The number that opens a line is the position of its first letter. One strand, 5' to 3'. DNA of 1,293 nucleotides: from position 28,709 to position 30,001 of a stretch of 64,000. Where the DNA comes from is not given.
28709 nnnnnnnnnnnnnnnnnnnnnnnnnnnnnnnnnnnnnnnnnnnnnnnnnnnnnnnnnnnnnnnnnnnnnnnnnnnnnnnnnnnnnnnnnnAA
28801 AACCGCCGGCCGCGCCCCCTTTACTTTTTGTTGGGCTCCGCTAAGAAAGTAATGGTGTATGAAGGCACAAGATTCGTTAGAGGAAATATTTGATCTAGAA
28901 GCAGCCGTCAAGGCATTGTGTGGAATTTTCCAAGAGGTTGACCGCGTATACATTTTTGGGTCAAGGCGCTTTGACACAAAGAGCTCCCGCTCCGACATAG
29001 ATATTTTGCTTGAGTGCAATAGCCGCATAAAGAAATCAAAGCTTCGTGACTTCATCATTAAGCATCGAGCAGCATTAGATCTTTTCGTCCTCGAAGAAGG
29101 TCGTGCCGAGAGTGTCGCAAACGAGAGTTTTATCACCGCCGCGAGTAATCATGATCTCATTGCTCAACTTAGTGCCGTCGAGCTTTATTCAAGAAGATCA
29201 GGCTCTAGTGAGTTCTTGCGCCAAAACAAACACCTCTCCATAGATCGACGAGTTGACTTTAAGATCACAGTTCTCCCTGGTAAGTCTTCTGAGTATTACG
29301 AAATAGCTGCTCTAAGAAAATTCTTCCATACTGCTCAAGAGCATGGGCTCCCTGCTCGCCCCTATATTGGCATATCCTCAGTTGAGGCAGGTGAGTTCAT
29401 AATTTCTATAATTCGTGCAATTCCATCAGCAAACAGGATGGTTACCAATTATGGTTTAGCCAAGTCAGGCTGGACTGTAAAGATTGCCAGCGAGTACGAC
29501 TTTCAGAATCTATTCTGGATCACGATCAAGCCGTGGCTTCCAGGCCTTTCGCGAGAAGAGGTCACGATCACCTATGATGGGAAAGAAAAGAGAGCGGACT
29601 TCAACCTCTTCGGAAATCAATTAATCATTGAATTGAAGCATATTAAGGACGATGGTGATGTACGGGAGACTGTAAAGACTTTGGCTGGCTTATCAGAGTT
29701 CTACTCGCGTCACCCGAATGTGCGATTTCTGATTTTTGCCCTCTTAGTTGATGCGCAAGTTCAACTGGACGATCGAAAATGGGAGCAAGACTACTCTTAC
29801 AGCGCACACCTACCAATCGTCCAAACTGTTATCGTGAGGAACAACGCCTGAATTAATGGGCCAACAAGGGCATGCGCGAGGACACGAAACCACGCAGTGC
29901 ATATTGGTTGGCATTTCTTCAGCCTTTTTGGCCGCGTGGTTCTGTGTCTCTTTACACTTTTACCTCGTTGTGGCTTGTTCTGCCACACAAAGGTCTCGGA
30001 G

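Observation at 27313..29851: Co-directional DUF1883-TIR / DUF2971 / NTase-PD-(D/E)xK gene row: candidate undescribed defence system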

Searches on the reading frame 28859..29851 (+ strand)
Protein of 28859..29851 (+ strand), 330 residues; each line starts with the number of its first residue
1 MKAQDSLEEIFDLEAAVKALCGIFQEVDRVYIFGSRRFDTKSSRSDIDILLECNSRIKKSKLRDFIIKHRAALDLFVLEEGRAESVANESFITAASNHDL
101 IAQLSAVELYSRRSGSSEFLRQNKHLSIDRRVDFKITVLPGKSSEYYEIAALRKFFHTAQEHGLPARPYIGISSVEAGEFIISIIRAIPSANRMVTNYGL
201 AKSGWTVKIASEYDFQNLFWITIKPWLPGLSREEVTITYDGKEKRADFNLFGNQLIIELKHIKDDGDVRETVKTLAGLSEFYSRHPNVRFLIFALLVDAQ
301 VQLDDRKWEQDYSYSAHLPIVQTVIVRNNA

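Call 4: search_protein_families(library=pfam, proteins=[window:28859-29851:+], max_evalue=0.1)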
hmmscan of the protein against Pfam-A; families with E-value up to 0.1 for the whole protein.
window:28859-29851:+ (330 aa): 5 families
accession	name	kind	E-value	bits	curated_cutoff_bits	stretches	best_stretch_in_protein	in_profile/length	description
PF18742.7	DpnII-MboI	-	4e-26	91.8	27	1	202-326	24-148/150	REase_DpnII-MboI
PF01909.29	NTP_transf_2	-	9.4e-05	23.2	21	1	16-58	4-45/93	Nucleotidyltransferase domain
PF18765.7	Polbeta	-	0.00012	22.6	26.9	1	24-64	10-50/93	Polymerase beta, Nucleotidyltransferase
PF22600.2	MTPAP-like_central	-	0.0086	16.6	27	1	19-60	32-70/139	Poly(A) RNA polymerase, mitochondrial-like, central palm domain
PF14792.12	DNA_pol_B_palm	-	0.0099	16.6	25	1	8-74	5-71/113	DNA polymerase beta palm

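Call 5: search_protein_families(library=padloc, proteins=[window:28859-29851:+], max_evalue=0.1)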
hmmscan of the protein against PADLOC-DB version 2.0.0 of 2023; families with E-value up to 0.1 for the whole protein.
window:28859-29851:+ (330 aa): 10 families
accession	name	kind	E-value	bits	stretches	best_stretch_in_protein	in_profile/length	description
PDLC02411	Aga_Helical-REase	-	6.1e-12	43.4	1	201-292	251-341/378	Class II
PDLC02404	Aga_Helical-REase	-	1.7e-09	35.9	1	208-287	245-324/368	Class II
PDLC02407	Aga_Helical-REase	-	1.7e-05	22.5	1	208-273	270-335/401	Class II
PDLC04906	PDC-S09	-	4.2e-05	21.9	1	26-58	23-55/98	-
PDLC04902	PDC-S09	-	0.00011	20.5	1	17-58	12-52/97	-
PDLC04905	PDC-S09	-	0.00014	20.1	1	14-65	9-59/101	-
PDLC04903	PDC-S09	-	0.0018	16.6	1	1-73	1-72/108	-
PDLC04904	PDC-S09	-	0.0022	16.2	1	26-60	24-58/104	-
PDLC04907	PDC-S09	-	0.014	13.5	1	26-52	26-52/114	-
PDLC04368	PDC-M05A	-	0.024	12.5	1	18-51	98-131/201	-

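Call 6: search_protein_families(library=ncbifam, proteins=[window:28859-29851:+], max_evalue=0.1)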
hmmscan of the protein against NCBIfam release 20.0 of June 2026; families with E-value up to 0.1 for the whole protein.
window:28859-29851:+ (330 aa): 1 family
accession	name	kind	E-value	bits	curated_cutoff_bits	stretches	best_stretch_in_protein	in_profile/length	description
NF047752.1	MntA_antitoxin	equivalog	0.0018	18.2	60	1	26-57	6-36/106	type VII toxin-antitoxin system MntA family adenylyltransferase antitoxin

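Call 9: find_homologous_proteins(query=window:28859-29851:+, max_evalue=0.001)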
Query window:28859-29851:+ (330 aa): 116 proteins with E <= 0.001 among 2900 candidates.
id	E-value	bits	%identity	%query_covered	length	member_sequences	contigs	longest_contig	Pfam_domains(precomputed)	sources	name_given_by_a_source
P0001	3.4e-202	689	100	94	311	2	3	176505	PF18742.8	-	-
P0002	3.7e-159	547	74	98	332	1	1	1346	PF18765.8,PF18742.8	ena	-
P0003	1.1e-153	529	69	100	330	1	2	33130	PF18742.8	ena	-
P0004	4.9e-153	527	71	100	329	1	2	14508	PF18765.8,PF18742.8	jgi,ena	jgi:predicted nucleotidyltransferase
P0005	7.8e-151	520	70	98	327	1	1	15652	PF18765.8,PF18742.8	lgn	-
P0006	2.8e-150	518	69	100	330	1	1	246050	PF18765.8,PF18742.8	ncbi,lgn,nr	ncbi:MAG: nucleotidyltransferase domain-containing protein [Burkholderiales bacterium]|nr:nucleotidy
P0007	4.7e-150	518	69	100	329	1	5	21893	PF18765.8,PF18742.8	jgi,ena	jgi:predicted nucleotidyltransferase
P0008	2.5e-149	515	69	100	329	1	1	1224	PF18765.8,PF18742.8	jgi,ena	-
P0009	3.6e-149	515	70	98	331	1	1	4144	PF18765.8,PF18742.8,PF01909.30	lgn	-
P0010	4.8e-149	514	68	100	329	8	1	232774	PF18765.8,PF18742.8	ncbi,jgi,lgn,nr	ncbi:hypothetical protein HKD51_00450 [Pseudomonas fragi]|jgi:predicted nucleotidyltransferase|nr:hy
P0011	7.2e-147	507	68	100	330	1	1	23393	PF18742.8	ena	-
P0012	8.8e-145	500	66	100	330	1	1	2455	PF18765.8,PF18742.8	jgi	jgi:predicted nucleotidyltransferase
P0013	1.6e-144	499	68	98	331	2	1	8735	PF18742.8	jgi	jgi:predicted nucleotidyltransferase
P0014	1.5e-136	473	78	82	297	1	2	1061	PF18765.8,PF18742.8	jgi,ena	-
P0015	3.3e-127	442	60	97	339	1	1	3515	PF18765.8,PF18742.8,PF01909.30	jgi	jgi:predicted nucleotidyltransferase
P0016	9.1e-127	441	60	97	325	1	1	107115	PF18765.8,PF18742.8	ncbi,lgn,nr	ncbi:MAG: hypothetical protein QM541_00830 [Flavobacterium sp.]|nr:hypothetical protein [Flavobacter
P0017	1.2e-126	441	60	97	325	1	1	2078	PF18765.8,PF18742.8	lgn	-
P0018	3.9e-126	439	61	97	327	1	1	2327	PF18765.8,PF18742.8,PF01909.30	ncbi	-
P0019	1.0e-125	438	59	97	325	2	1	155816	PF18765.8,PF18742.8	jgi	-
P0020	1.3e-125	437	59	97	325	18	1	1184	PF18765.8,PF18742.8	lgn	-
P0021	5.8e-125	435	58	97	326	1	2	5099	PF18765.8,PF18742.8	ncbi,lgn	-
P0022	7.4e-125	435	60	97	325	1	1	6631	PF18765.8,PF18742.8,PF01909.30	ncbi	-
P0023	7.6e-125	435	61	97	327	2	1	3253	PF18765.8,PF18742.8,PF01909.30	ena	-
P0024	8.9e-125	434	60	97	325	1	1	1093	PF18765.8,PF18742.8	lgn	-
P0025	1.2e-124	434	59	97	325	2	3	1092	PF18765.8,PF18742.8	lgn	-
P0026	1.7e-124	434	59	97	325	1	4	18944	PF18765.8,PF18742.8,PF01909.30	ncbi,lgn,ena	-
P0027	4.1e-124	432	60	97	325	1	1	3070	PF18765.8,PF18742.8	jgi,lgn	jgi:predicted nucleotidyltransferase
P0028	4.2e-124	432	60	97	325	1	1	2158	PF18765.8,PF18742.8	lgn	-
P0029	4.8e-124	432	59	97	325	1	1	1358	PF18765.8,PF18742.8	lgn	-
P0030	1.1e-123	431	58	97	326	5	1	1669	PF18765.8,PF18742.8,PF01909.30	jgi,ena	-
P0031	1.4e-123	431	59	97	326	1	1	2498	PF18765.8,PF18742.8,PF01909.30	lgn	-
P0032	1.9e-123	430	58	97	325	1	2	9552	PF18765.8,PF18742.8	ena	-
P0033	2.1e-123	430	58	97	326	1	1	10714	PF18765.8,PF18742.8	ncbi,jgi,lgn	-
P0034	3.5e-123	429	58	97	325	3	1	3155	PF18765.8,PF18742.8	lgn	-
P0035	4.2e-123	429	59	97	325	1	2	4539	PF18765.8,PF18742.8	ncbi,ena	-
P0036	4.5e-123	429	59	97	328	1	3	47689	PF18765.8,PF18742.8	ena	-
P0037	7.0e-123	428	59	98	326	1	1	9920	PF18765.8,PF18742.8,PF01909.30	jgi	jgi:predicted nucleotidyltransferase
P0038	8.0e-123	428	57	97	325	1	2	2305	PF18765.8,PF18742.8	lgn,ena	-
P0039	8.3e-123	428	57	97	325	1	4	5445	PF18765.8,PF18742.8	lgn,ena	-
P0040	8.4e-123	428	57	97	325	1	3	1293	PF18765.8,PF18742.8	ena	-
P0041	9.8e-123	428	58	98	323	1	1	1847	PF18765.8,PF18742.8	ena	-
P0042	1.1e-122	428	57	97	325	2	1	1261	PF18765.8,PF18742.8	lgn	-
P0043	2.8e-122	426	57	97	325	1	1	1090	PF18765.8,PF18742.8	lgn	-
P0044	3.1e-122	426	57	97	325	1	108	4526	PF18765.8,PF18742.8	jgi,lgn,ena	jgi:predicted nucleotidyltransferase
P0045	3.2e-122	426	58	97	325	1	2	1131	PF18765.8,PF18742.8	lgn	-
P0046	4.2e-122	426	58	97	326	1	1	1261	PF18765.8,PF18742.8,PF01909.30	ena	-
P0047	1.8e-121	424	58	97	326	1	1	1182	PF18765.8,PF18742.8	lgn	-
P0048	3.3e-121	423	59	98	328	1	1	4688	PF18765.8,PF18742.8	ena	-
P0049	3.6e-121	423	56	97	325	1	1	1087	PF18765.8,PF18742.8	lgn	-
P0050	3.9e-121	423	57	97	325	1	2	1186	PF18765.8,PF18742.8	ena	-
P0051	4.2e-121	422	58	97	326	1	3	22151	PF18765.8,PF18742.8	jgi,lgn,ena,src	-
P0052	8.2e-121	421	57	97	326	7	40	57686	PF18765.8,PF18742.8,PF01909.30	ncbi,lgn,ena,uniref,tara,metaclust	ncbi:nucleotidyltransferase domain-containing protein [Mesoflavibacter sp. CH_XMU1422-2]|uniref:PD-(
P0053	1.6e-120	420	60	97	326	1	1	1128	PF18742.8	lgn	-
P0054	2.5e-120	420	57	97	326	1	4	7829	PF18765.8,PF18742.8,PF01909.30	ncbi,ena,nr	ncbi:MAG: hypothetical protein CMH28_07770 [Micavibrio sp.]|nr:hypothetical protein [Micavibrio sp.]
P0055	2.5e-120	420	58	97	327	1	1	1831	PF18765.8,PF18742.8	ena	-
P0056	3.0e-120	420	56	98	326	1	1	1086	PF18765.8,PF18742.8,PF01909.30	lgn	-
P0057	3.9e-120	419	59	96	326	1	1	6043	PF18765.8,PF18742.8,PF01909.30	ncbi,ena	-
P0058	4.2e-120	419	59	97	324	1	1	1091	PF18765.8,PF18742.8,PF01909.30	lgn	-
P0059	4.3e-120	419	57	97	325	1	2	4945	PF18765.8,PF18742.8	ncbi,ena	-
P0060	5.0e-120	419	59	97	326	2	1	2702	PF18765.8,PF18742.8,PF01909.30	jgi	-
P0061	6.1e-120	419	58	97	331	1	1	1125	PF18765.8,PF18742.8,PF01909.30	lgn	-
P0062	8.5e-120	418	57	97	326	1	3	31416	PF18765.8,PF18742.8,PF01909.30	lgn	-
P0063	1.0e-119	418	57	97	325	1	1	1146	PF18765.8,PF18742.8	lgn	-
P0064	1.2e-119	418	57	97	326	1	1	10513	PF18765.8,PF18742.8,PF01909.30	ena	-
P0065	1.0e-118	415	57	98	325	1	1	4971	PF18765.8,PF18742.8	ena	-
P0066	6.4e-118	412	57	97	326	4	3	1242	PF18765.8,PF18742.8,PF01909.30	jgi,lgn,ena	jgi:predicted nucleotidyltransferase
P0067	5.4e-117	409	55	97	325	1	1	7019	PF18765.8,PF18742.8,PF01909.30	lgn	-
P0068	8.2e-117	408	57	97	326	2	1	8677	PF18765.8,PF18742.8,PF01909.30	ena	-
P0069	1.1e-116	408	56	97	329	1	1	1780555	PF18765.8,PF18742.8,PF01909.30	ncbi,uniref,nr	ncbi:nucleotidyltransferase domain-containing protein [Flagellimonas allohymeniacidonis]|uniref:Nucl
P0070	2.8e-112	393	54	98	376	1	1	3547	PF18765.8,PF18742.8,PF01909.30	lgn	-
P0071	6.1e-112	392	55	97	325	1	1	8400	PF18765.8,PF18742.8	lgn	-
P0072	8.5e-111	389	53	96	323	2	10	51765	PF18742.8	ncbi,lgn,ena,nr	ncbi:MAG: hypothetical protein P9E88_06055 [Candidatus Competibacter sp.]|nr:hypothetical protein [C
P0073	9.2e-110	385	57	97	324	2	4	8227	PF18765.8,PF18742.8,PF01909.30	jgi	-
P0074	2.8e-109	384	53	97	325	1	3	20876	PF18765.8,PF18742.8,PF01909.30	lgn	-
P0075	1.1e-107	378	54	97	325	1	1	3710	PF18765.8,PF18742.8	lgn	-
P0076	2.0e-107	377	54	97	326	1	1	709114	PF18765.8,PF18742.8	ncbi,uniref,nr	ncbi:hypothetical protein QQ020_23365 [Fulvivirgaceae bacterium BMA12]|uniref:Polymerase beta nucleo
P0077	6.0e-106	373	53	96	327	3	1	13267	PF18742.8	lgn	-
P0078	1.4e-105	371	52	96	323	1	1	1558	PF18765.8,PF18742.8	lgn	-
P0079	2.6e-105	371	53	97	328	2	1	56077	PF18765.8,PF18742.8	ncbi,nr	ncbi:MAG: hypothetical protein C0623_06910 [Desulfuromonas sp.]|nr:MAG: hypothetical protein C0623_0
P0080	1.5e-103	365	52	97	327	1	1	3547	PF18765.8,PF18742.8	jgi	jgi:predicted nucleotidyltransferase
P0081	2.8e-103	364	52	97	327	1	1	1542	PF18765.8,PF18742.8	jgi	jgi:predicted nucleotidyltransferase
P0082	1.6e-102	361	52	96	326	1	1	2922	PF18765.8,PF18742.8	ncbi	-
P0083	2.6e-101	357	51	96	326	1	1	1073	PF18765.8,PF18742.8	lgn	-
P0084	4.3e-101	357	51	97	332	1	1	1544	PF18765.8,PF18742.8,PF01909.30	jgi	-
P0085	5.7e-101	356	50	97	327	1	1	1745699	PF18765.8,PF18742.8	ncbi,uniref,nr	ncbi:hypothetical protein MACH09_44030 [Vibrio sp. MACH09]|uniref:PD-(D/E)XK nuclease domain-contain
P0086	6.7e-101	356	52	96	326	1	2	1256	PF18765.8,PF18742.8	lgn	-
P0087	9.1e-101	356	51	96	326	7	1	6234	PF18765.8,PF18742.8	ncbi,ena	-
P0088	2.2e-100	354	53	96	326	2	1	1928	PF18765.8,PF18742.8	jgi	-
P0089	7.1e-100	353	52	96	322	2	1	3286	PF18765.8,PF18742.8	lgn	-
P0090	7.5e-100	353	50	97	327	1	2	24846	PF18765.8,PF18742.8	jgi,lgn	-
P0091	5.7e-97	343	51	97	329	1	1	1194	PF18765.8,PF18742.8,PF01909.30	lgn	-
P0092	5.4e-96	340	59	77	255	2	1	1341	PF18742.8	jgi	jgi:hypothetical protein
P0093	1.4e-94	335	50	98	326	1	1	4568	PF18742.8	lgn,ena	-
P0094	3.4e-91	324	54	82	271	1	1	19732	PF18742.8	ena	-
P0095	9.4e-80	287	44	99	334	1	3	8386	PF18765.8,PF18742.8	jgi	jgi:hypothetical protein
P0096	4.6e-79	284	43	98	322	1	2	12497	PF18742.8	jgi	jgi:hypothetical protein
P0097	1.8e-76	276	44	96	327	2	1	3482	PF18765.8,PF18742.8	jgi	jgi:predicted nucleotidyltransferase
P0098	5.4e-76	274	60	58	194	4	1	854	PF18742.8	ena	-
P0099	4.7e-75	271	49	80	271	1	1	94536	PF18765.8,PF18742.8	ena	-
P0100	1.1e-74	270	46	93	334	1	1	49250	PF18742.8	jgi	jgi:hypothetical protein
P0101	5.8e-73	264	45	92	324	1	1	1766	PF18742.8,PF01909.30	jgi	jgi:REase_DpnII-MboI/Nucleotidyltransferase domain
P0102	3.9e-70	255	43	97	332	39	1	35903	PF18765.8,PF18742.8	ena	-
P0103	4.7e-68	248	44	92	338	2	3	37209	PF18765.8,PF18742.8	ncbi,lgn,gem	-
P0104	5.8e-68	248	41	97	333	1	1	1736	PF18742.8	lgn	-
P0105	9.3e-68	247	40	99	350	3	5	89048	PF18742.8,PF01909.30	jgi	-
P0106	1.5e-66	243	40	97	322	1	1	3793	PF18765.8,PF18742.8,PF01909.30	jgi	jgi:hypothetical protein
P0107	1.3e-64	237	42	96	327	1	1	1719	PF18742.8,PF01909.30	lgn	-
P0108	1.4e-63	234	42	96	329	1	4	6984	PF18742.8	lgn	-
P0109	3.7e-61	226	39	96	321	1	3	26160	PF18765.8,PF18742.8,PF01909.30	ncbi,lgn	-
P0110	1.9e-60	223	40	95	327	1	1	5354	PF18765.8,PF18742.8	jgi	jgi:hypothetical protein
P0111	1.5e-59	220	43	85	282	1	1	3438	PF18742.8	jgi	jgi:hypothetical protein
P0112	3.5e-58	216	40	89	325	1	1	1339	PF18742.8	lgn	-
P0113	2.9e-49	186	52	50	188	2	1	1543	PF18742.8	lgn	-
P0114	1.9e-46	177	39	77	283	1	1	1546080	PF18742.8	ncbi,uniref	ncbi:nucleotidyltransferase domain-containing protein, partial [Pseudomonas sp. HMWF032]|uniref:PD-(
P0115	5.9e-46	176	38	77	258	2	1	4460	PF18742.8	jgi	jgi:hypothetical protein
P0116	1.4e-33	135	33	92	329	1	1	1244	PF18765.8,PF18742.8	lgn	-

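Call 11: find_related_loci(query=A1, collection=genome_contigs, flank=10000)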
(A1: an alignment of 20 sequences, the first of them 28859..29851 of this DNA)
Query A1 (330 aa) in genome_contigs; peptide patterns used: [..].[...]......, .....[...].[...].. (x = any residue, [..] = any of these).
83 stretches matched a pattern; 33 encode a relative of the query (tblastn E <= 1e-3); 33 distinct loci.
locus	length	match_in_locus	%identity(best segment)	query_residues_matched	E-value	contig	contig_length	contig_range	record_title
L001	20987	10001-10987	69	1-329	1e-159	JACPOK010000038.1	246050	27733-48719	MAG: Burkholderiales bacterium isolate NC_groundwater_599_Pr5_B-0.1um_66_30 alan_book_18_scaffold_670260, whole genome s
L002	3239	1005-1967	60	8-328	2e-141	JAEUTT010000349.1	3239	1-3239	MAG: Bacteroidia bacterium isolate new MAG-336 k141_4214361, whole genome shotgun sequence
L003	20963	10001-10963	60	8-328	2e-135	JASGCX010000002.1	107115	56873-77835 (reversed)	MAG: Flavobacterium sp. isolate MAG17 NODE_62_length_107115_cov_56.929759, whole genome shotgun sequence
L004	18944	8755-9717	59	8-328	7e-134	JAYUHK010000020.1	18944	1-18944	MAG: Saprospiraceae bacterium isolate GFS_838 GFS_838_19, whole genome shotgun sequence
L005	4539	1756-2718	59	8-328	4e-133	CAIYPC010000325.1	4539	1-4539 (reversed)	MAG: uncultured Bacteroidetes bacterium isolate Umea3_bin-0409 genome assembly, contig: bin-0409:325/717, whole genome s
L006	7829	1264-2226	57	8-328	4e-128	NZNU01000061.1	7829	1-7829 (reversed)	MAG: Micavibrio sp. isolate EAC75 1938, whole genome shotgun sequence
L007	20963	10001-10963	56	8-328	8e-125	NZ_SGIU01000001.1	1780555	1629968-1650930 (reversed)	Flagellimonas allohymeniacidonis strain 176CP4-71 contig1, whole genome shotgun sequence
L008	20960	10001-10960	54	9-328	2e-116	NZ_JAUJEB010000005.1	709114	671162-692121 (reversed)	Agaribacillus aureus strain BMA12 HFOEMNIK_5, whole genome shotgun sequence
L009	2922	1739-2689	52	12-328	8e-114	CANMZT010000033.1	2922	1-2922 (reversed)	uncultured Algibacter sp. isolate W4E-6-G.fasta genome assembly, contig: NODE_33, whole genome shotgun sequence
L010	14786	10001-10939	39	11-326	1e-67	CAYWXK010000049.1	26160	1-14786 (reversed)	MAG TPA_asm: uncultured Pirellulales bacterium isolate binchicken_co103_415 genome assembly, contig: NODE_1678_length_26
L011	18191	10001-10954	43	12-327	2e-74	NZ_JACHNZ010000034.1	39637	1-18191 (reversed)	Sphingosinicella soli strain DSM 17328 Ga0373316_34, whole genome shotgun sequence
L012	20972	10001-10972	41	2-328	2e-76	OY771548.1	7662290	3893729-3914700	MAG: uncultured Desulfosarcina sp. isolate c75788b4-9dc9-432e-af07-dc879bdb42fc genome assembly, chromosome: 1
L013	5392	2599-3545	52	11-327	1e-53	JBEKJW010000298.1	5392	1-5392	MAG: Candidatus Acidiferrales bacterium isolate SPRUCE 332 SPRUCE_332_298, whole genome shotgun sequence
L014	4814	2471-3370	33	11-312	4e-46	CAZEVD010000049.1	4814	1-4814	MAG TPA_asm: uncultured Eubacteriales bacterium isolate SRP315200_co1_594 genome assembly, contig: NODE_44811_length_481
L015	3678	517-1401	33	10-305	9e-42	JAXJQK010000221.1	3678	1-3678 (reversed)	MAG: Acutalibacteraceae bacterium isolate DOME_MAG_2406 2406_C0206_k141_327311, whole genome shotgun sequence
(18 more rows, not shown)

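Call 14: search_protein_families(library=pfam, proteins=[L002:81-809:+, L003:9182-9868:+, L004:8092-8652:+, L006:611-1096:+, L009:956-1681:+, L011:9258-9962:+, L012:8760-9563:+, L007:7266-9464:+, L010:8548-9720:+, L001:8426-9715:-], max_evalue=0.01)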
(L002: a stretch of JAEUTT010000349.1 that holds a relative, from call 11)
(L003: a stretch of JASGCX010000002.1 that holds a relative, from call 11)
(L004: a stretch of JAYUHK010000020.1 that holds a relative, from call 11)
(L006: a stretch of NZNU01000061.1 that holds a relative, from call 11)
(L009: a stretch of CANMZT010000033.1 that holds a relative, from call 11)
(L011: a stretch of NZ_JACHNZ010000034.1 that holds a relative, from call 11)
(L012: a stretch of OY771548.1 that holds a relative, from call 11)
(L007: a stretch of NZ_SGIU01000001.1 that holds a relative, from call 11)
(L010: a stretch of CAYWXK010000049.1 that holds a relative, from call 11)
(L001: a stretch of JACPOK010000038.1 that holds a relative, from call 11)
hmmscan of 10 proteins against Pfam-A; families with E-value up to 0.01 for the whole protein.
L002:81-809:+ (242 aa): 0 families

L003:9182-9868:+ (228 aa): 0 families

L004:8092-8652:+ (186 aa): 2 families
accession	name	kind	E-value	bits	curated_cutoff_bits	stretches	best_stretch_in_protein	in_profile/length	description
PF08922.17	DUF1905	-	2e-10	41.1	24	1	22-102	1-80/81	Domain of unknown function (DUF1905)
PF13376.11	OmdA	-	4.9e-09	36.5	25.6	1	113-169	3-59/60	Bacteriocin-protection, YdeI or OmpD-Associated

L006:611-1096:+ (161 aa): 0 families

L009:956-1681:+ (241 aa): 2 families
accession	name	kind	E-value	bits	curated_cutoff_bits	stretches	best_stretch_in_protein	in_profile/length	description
PF07505.17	DUF5131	-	4.5e-100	334.6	28.9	1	3-233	1-243/243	Protein of unknown function (DUF5131)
PF17338.8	GP88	-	4.5e-07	30.4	24.4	1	17-157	43-184/230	Gene product 88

L011:9258-9962:+ (234 aa): 0 families

L012:8760-9563:+ (267 aa): 10 families
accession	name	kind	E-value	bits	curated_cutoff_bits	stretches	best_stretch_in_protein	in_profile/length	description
PF01695.23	IstB_IS21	-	2.6e-63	214.2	24.1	1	11-240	3-232/238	IstB-like ATP binding protein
PF00308.24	Bac_DnaA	-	1.7e-09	38.6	23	1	102-215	36-151/162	Bacterial DnaA ATPAse domain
PF20720.3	nSTAND3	-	3.6e-05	24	27.2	1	95-136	12-53/155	Novel STAND NTPase 3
PF13191.12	AAA_16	-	0.00025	22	32.6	1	101-189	25-122/167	AAA ATPase domain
PF02562.22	PhoH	-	0.00045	20.2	27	1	95-128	14-47/205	PhoH-like protein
PF13238.12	AAA_18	-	0.0016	19.3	29.4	0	103-175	1-85/128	AAA domain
PF00910.28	RNA_helicase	-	0.0018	19.2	21.5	1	103-185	1-70/105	RNA helicase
PF13604.12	AAA_30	-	0.0031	17.7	27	1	100-144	18-63/191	AAA domain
PF00004.35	AAA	-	0.0039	18.1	21.2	1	104-170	2-66/131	ATPase family associated with various cellular activities (AAA)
PF14532.12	Sigma54_activ_2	-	0.0072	17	25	0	99-141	20-62/138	Sigma-54 interaction domain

L007:7266-9464:+ (732 aa): 1 family
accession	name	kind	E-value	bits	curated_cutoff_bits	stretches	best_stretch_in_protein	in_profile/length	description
PF02369.22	Big_1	-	3.6e-09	37.1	34.9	1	287-352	17-87/93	Bacterial Ig-like domain (group 1)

L010:8548-9720:+ (390 aa): 1 family
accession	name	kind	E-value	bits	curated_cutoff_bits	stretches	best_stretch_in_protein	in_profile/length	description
PF04326.19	SLFN_AlbA_2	-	8.6e-16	59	25.3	1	26-152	1-116/118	Schlafen, AlbA_2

L001:8426-9715:- (429 aa): 1 family
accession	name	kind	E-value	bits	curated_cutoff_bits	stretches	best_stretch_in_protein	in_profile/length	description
PF20247.3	DUF6602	-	2.1e-24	85.8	27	1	49-151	4-104/104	Domain of unknown function (DUF6602)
